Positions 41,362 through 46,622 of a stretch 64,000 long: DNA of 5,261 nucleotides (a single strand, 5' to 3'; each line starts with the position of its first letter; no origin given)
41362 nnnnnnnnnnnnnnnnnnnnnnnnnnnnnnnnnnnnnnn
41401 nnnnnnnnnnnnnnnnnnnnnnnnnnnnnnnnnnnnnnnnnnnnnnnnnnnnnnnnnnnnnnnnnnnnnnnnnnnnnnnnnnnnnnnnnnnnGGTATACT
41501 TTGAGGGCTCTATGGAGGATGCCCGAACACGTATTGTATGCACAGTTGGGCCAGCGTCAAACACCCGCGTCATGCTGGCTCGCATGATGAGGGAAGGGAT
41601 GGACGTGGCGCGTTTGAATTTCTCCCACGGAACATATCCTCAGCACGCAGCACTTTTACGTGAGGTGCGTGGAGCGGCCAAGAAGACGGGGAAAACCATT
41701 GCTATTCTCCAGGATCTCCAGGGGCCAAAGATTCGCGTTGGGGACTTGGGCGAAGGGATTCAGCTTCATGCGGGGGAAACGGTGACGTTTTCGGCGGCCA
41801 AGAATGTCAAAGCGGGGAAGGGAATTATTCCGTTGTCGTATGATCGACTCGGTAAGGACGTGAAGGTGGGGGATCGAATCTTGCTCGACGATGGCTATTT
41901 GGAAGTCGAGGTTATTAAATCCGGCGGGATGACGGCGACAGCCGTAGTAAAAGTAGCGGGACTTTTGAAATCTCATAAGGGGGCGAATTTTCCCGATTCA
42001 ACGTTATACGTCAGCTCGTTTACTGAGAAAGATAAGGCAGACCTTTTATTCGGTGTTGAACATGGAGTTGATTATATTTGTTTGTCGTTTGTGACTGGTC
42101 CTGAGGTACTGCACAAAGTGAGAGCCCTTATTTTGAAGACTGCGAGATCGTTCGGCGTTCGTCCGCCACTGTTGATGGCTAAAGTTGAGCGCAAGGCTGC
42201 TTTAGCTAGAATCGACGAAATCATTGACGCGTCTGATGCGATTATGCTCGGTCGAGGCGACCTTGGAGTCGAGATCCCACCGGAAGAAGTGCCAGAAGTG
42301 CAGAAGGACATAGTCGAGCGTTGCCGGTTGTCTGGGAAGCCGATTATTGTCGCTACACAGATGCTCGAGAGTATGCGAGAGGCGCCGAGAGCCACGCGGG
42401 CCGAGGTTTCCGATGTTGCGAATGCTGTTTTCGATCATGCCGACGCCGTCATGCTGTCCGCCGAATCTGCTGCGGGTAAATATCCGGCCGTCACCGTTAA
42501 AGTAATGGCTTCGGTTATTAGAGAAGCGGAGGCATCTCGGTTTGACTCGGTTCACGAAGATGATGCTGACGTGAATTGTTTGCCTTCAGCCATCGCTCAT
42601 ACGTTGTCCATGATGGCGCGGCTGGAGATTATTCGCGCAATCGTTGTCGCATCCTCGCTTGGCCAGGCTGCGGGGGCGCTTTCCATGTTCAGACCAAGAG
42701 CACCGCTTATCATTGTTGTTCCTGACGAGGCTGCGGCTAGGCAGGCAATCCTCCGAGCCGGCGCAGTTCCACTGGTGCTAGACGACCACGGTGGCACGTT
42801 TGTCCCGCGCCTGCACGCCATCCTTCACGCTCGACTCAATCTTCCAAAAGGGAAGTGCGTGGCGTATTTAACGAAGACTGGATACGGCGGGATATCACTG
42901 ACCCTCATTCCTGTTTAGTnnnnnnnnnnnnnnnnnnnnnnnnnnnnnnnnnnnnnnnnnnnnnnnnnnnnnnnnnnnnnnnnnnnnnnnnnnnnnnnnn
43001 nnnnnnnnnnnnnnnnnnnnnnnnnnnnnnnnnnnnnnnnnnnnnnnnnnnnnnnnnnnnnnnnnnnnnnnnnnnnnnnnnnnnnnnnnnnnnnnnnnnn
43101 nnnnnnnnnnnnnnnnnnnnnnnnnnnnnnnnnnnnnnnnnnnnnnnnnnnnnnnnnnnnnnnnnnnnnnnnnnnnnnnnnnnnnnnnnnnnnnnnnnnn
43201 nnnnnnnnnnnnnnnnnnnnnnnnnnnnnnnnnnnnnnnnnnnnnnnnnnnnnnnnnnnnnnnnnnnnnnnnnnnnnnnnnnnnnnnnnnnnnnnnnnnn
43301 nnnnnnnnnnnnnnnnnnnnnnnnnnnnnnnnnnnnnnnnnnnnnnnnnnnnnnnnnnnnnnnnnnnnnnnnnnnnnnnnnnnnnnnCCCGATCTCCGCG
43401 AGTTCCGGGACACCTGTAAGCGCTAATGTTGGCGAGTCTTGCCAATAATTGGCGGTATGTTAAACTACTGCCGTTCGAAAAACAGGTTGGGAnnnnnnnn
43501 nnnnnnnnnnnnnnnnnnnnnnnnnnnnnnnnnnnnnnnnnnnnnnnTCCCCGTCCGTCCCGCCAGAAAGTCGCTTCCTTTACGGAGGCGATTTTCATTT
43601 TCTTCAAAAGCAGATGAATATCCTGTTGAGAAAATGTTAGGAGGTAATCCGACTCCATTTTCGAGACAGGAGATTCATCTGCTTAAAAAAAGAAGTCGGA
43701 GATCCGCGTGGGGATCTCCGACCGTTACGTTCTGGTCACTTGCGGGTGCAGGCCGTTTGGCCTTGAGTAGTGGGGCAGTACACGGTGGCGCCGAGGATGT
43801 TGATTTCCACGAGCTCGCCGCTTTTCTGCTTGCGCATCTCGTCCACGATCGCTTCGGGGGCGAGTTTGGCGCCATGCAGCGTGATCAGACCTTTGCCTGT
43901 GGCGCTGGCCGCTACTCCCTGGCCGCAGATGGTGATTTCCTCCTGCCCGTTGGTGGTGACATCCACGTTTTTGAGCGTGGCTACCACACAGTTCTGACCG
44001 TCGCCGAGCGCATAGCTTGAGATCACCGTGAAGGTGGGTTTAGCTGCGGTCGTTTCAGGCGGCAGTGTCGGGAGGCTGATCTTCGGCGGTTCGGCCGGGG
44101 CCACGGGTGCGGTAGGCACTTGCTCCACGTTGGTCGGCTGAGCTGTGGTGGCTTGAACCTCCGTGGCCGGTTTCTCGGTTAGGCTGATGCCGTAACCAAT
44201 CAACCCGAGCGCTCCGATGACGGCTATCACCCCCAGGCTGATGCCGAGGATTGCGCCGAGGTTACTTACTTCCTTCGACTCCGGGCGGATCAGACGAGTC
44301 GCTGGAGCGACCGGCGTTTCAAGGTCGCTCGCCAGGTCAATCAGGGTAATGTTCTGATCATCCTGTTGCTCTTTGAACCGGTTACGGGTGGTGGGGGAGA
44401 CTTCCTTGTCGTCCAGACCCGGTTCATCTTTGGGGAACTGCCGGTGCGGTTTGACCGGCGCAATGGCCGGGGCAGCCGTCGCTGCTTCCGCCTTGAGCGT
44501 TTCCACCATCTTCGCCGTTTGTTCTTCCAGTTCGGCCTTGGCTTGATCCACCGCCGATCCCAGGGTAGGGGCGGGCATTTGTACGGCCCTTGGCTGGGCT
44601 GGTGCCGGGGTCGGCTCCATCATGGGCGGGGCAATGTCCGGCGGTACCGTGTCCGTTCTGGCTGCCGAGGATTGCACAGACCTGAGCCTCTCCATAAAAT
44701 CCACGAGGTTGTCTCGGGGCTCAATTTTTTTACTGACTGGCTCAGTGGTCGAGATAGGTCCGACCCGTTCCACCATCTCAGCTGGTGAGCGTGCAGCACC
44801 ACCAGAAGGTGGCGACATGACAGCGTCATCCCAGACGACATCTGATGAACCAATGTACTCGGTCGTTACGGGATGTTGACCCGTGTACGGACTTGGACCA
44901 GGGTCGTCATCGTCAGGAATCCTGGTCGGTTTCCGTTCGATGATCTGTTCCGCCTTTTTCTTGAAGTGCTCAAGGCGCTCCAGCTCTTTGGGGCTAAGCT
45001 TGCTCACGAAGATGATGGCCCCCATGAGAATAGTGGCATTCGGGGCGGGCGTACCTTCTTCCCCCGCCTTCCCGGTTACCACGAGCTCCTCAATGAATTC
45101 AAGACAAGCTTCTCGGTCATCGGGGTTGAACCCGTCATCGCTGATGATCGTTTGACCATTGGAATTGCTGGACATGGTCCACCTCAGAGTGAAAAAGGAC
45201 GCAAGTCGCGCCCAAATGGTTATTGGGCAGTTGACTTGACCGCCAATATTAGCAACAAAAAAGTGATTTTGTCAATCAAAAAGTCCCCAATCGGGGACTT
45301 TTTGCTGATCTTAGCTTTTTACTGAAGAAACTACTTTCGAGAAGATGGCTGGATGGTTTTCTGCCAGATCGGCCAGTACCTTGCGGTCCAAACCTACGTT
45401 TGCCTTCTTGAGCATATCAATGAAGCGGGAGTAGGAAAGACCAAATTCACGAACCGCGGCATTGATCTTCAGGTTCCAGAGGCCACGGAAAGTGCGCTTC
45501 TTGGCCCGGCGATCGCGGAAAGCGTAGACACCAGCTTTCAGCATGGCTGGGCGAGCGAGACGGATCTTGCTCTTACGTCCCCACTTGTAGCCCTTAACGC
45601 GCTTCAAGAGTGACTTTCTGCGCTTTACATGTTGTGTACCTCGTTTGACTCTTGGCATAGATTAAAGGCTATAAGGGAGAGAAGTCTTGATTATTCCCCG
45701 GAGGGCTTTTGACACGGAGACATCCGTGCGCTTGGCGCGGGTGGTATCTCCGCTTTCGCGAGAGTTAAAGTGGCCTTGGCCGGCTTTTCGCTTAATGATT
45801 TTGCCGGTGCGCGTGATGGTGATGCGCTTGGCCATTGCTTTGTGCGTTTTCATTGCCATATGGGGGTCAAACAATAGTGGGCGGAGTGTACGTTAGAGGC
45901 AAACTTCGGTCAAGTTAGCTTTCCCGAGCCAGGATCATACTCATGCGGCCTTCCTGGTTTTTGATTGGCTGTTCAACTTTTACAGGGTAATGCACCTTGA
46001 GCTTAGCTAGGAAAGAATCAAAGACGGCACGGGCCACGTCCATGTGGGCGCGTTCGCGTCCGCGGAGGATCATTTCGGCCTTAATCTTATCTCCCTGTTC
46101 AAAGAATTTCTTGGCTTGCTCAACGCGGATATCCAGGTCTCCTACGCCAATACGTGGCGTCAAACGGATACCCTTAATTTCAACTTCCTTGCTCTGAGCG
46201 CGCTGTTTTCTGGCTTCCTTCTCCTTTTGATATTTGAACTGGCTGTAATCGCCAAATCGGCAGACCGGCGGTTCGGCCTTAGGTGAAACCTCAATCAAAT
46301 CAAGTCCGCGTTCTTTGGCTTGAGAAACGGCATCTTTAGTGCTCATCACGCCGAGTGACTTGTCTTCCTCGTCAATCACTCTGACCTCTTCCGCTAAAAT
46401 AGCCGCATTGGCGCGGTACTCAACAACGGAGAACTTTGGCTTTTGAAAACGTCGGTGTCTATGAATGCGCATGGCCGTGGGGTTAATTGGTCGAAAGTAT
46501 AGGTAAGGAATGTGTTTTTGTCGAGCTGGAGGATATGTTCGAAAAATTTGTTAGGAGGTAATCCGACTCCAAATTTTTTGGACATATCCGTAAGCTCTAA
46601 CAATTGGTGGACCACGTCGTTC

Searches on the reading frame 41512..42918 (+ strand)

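Call 10: search_protein_families(library=pfam, proteins=[window:41512-42918:+], max_evalue=0.001)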
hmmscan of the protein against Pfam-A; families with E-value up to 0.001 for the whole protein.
window:41512-42918:+ (468 aa): 2 families
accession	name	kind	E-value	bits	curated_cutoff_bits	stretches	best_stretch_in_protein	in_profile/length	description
PF00224.27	PK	-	9.4e-107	357.3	30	1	5-329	3-328/328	Pyruvate kinase, barrel domain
PF02887.21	PK_C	-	5.5e-09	36.6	28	1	360-425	2-67/114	Pyruvate kinase, alpha/beta domain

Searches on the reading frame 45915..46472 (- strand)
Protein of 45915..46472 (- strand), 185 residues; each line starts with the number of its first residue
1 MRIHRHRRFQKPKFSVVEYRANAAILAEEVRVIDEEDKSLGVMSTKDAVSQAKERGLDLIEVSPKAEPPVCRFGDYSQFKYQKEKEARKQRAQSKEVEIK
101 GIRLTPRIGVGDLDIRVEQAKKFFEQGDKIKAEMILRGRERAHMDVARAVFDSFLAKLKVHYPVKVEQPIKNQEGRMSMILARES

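Call 65: search_protein_families(library=pfam, proteins=[window:45915-46472:-], max_evalue=0.00001)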
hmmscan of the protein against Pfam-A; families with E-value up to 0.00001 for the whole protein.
window:45915-46472:- (185 aa): 2 families
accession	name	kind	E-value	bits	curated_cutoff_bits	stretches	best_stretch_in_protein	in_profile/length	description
PF05198.21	IF3_N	-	5.2e-26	91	26.9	1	22-90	2-70/70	Translation initiation factor IF-3, N-terminal domain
PF00707.27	IF3_C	-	2e-20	73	34.8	1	97-183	1-85/86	Translation initiation factor IF-3, C-terminal domain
